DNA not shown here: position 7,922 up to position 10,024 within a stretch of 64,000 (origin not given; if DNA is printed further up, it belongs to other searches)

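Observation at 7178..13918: Surface lipoprotein cassette: M6-like metalloprotease flanked by two paralogous two-module lipoproteins, followed by a 1064-aa Ig-like protein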

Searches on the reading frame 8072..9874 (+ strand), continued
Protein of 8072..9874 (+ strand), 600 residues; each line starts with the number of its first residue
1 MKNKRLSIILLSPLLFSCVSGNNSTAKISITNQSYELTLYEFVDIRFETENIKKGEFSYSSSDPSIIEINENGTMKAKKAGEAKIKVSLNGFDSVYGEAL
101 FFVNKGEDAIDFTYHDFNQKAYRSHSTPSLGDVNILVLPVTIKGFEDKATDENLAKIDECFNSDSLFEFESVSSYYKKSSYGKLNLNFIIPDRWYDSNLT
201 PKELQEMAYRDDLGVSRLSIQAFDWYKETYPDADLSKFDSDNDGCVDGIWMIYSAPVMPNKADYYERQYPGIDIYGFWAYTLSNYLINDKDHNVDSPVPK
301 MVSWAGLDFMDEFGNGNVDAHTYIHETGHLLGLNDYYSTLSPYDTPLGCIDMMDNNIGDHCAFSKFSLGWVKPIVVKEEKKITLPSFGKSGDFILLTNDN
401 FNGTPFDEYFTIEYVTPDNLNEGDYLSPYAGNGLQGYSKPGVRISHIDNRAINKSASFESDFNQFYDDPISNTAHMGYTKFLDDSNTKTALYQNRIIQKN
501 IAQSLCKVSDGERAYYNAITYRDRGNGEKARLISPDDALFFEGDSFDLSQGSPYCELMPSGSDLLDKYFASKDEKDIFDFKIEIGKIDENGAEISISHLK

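Call 37: search_solved_structures(query=A6, max_evalue=1, show_alignments=1)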
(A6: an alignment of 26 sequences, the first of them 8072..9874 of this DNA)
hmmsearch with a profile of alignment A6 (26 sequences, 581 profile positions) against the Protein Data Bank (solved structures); distinct sequences matched with E-value up to 1: 3.
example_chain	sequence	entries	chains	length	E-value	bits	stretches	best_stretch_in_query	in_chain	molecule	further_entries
4hx3_A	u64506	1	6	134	0.035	16.2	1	308-340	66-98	Extracellular small neutral protease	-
1c7k_A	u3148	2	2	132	0.035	16.2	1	308-340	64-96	ZINC ENDOPROTEASE | ZINC PROTEASE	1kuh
7quz_AAA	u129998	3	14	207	0.63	12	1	31-100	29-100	Beta-1,3-glucanase bglH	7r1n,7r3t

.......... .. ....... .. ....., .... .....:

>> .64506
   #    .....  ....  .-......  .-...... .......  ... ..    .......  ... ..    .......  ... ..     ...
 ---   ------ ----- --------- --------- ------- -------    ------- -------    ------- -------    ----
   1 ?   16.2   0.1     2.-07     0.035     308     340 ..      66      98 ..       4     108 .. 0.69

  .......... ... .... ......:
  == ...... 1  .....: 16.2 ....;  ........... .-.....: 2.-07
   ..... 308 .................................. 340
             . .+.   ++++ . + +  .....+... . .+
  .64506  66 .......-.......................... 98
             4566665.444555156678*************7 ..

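Call 61: find_encoding_contigs(protein=P0099, flank=8000, max_places=1)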
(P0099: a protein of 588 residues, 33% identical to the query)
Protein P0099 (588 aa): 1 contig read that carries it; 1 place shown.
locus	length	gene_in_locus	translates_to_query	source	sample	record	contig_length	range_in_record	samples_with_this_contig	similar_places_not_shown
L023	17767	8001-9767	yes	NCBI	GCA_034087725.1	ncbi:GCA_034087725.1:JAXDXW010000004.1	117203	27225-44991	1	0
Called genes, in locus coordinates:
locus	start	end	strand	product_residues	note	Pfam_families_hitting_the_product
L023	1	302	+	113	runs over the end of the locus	-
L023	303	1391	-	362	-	-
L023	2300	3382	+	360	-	-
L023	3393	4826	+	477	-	-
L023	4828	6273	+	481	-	-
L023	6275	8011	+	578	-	PF13855:LRR_8 (faint), PF13306:LRR_5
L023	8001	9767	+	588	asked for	PF05547:Peptidase_M6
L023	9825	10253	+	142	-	PF00293:NUDIX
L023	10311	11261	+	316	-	PF00480:ROK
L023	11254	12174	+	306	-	PF00849:PseudoU_synth_2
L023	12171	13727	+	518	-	PF07556:DUF1538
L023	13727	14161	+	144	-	-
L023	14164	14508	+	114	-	PF00543:P-II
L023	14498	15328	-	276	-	PF00590:TP_methylase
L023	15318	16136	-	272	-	PF04468:PSP1, PF28472:PSP1_3rd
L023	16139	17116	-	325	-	PF13177:DNA_pol3_delta2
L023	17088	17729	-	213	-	PF02223:Thymidylate_kin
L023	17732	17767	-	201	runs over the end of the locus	PF21176:RecR_HhH, PF02132:RecR_ZnF (weak), PF01751:Toprim, PF13662:Toprim_4, PF21175:RecR_C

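Call 62: find_encoding_contigs(protein=P0053, flank=8000, max_places=1)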
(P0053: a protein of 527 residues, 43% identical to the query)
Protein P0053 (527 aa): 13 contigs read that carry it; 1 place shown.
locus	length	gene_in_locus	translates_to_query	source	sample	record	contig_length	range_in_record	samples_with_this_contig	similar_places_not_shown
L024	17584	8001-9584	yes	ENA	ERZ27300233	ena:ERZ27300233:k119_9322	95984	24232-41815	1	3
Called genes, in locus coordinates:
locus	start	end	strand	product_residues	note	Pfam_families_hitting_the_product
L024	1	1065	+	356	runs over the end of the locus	PF07859:Abhydrolase_3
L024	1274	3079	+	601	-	-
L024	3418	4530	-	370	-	PF13450:NAD_binding_8, PF01593:Amino_oxidase, PF03275:GLF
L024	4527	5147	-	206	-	PF12844:HTH_19, PF13560:HTH_31, PF01381:HTH_3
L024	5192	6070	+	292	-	PF01501:Glyco_transf_8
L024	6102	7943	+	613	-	-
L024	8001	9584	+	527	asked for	-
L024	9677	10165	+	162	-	-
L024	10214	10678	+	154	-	PF04073:tRNA_edit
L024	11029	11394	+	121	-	-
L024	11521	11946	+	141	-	PF00011:HSP20, PF17886:ArsA_HSP20 (faint)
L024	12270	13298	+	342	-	PF00535:Glycos_transf_2, PF10111:Glyco_tranf_2_2 (weak), PF13641:Glyco_tranf_2_3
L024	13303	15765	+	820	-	PF00933:Glyco_hydro_3, PF01915:Glyco_hydro_3_C, PF14310:Fn3-like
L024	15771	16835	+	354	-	-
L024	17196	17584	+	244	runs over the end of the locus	PF00072:Response_reg, PF04397:LytTR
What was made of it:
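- More distant proteases (L023, L024) have neither Opp nor G4 nearby (calls 61, 62).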
